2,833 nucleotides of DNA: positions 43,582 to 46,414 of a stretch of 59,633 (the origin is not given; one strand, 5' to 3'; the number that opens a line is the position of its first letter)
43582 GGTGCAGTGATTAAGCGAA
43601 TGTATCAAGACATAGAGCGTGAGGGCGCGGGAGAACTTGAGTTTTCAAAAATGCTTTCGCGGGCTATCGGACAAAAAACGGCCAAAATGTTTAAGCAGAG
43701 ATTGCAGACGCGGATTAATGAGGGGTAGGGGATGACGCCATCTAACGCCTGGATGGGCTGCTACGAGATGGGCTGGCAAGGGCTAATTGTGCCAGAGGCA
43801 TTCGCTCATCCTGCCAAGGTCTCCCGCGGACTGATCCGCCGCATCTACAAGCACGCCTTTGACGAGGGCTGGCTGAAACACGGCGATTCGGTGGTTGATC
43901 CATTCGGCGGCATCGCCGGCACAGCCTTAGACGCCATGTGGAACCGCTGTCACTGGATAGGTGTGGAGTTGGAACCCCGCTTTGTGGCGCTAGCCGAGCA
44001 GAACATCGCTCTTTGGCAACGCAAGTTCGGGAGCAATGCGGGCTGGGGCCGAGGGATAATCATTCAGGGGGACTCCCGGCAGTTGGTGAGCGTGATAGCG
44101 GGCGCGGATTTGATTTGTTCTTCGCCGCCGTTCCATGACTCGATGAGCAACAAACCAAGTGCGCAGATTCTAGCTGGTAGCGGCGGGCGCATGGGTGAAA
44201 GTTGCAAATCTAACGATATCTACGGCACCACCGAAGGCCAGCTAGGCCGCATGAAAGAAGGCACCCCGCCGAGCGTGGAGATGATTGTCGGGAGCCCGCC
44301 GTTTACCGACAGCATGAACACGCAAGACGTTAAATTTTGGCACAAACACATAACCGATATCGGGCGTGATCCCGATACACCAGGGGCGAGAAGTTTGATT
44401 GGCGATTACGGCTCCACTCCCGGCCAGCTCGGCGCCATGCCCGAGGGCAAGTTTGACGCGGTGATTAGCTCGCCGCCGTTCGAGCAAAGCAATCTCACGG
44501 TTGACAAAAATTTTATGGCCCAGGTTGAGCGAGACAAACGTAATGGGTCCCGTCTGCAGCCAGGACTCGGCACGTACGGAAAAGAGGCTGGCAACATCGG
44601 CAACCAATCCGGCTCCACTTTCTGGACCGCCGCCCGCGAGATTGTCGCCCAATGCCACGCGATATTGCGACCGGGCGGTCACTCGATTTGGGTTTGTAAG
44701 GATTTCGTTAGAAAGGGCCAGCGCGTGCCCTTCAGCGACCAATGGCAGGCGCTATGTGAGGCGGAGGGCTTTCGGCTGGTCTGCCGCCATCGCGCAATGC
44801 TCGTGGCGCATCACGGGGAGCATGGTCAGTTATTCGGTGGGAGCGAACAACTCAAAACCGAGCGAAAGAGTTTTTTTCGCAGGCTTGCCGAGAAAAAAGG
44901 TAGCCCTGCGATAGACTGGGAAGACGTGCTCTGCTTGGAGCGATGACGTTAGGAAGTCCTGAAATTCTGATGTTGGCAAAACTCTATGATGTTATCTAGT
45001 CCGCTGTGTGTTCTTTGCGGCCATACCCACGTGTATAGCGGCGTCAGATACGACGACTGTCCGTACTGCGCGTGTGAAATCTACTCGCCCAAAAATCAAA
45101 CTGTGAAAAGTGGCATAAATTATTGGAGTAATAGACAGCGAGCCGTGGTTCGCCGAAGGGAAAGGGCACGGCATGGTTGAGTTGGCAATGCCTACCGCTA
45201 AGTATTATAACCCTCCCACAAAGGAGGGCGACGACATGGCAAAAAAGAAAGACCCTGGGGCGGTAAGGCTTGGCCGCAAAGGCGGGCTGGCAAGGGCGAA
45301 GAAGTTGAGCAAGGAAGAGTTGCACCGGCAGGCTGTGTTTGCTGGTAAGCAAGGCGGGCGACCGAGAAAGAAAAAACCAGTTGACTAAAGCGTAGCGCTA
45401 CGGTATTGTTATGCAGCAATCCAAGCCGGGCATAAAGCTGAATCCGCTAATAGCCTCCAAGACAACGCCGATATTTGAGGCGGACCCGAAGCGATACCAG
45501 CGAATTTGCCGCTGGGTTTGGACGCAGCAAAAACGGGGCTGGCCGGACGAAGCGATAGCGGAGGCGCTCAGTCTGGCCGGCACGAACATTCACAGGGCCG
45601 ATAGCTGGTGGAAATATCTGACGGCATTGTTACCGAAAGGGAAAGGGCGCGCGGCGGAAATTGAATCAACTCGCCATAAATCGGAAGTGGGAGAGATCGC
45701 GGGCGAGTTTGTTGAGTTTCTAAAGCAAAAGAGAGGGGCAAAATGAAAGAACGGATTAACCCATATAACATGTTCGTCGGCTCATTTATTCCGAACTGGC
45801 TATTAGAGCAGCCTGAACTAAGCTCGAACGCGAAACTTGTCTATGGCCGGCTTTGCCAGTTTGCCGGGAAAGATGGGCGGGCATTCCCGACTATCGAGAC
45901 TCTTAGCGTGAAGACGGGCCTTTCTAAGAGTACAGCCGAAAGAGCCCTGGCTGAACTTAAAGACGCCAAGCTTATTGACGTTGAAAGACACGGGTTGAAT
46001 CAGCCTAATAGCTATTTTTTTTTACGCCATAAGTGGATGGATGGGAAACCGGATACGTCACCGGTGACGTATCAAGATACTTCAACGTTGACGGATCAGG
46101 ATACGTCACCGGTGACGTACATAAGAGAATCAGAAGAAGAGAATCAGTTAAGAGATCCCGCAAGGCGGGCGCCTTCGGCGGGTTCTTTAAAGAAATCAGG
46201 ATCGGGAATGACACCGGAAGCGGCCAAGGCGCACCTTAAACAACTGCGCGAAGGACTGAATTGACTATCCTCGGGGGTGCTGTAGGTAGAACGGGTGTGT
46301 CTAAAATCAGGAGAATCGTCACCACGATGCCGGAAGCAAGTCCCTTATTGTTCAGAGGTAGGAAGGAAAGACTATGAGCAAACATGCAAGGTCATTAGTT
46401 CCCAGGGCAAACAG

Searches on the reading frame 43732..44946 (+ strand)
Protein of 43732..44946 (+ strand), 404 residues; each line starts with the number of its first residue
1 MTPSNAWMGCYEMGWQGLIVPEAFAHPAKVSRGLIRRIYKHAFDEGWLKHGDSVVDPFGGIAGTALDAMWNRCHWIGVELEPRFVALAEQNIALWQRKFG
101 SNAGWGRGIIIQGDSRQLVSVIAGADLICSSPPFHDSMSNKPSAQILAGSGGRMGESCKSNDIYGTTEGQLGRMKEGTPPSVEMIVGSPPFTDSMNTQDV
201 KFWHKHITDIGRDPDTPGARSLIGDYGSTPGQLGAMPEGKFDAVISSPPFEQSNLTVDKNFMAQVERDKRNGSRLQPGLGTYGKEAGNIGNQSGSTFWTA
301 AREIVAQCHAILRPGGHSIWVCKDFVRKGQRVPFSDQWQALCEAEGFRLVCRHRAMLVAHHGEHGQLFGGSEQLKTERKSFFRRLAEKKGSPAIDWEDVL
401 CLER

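Call 62: search_protein_families(library=pfam, proteins=[window:43732-44946:+], max_evalue=0.001)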
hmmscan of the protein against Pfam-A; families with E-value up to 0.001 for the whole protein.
window:43732-44946:+ (404 aa): 2 families
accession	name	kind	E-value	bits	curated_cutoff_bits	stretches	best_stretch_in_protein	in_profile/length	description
PF01555.25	N6_N4_Mtase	-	1.2e-09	38.9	26.7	1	24-89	160-220/221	DNA methylase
PF05175.20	MTS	-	2.3e-05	24.5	23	0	236-257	94-118/170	Methyltransferase small domain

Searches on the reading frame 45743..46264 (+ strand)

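Call 62: search_protein_families(library=pfam, proteins=[window:45743-46264:+], max_evalue=0.001)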
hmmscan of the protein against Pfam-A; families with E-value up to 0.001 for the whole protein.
window:45743-46264:+ (173 aa): 3 families
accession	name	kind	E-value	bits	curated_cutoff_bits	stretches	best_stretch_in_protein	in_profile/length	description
PF13730.12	HTH_36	-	1.3e-14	54.1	25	1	25-78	2-55/55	Helix-turn-helix domain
PF14502.12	HTH_41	-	5.4e-05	23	25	1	44-85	2-43/48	Helix-turn-helix domain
PF12802.13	MarR_2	-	0.00029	21.4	27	1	49-83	21-55/61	MarR family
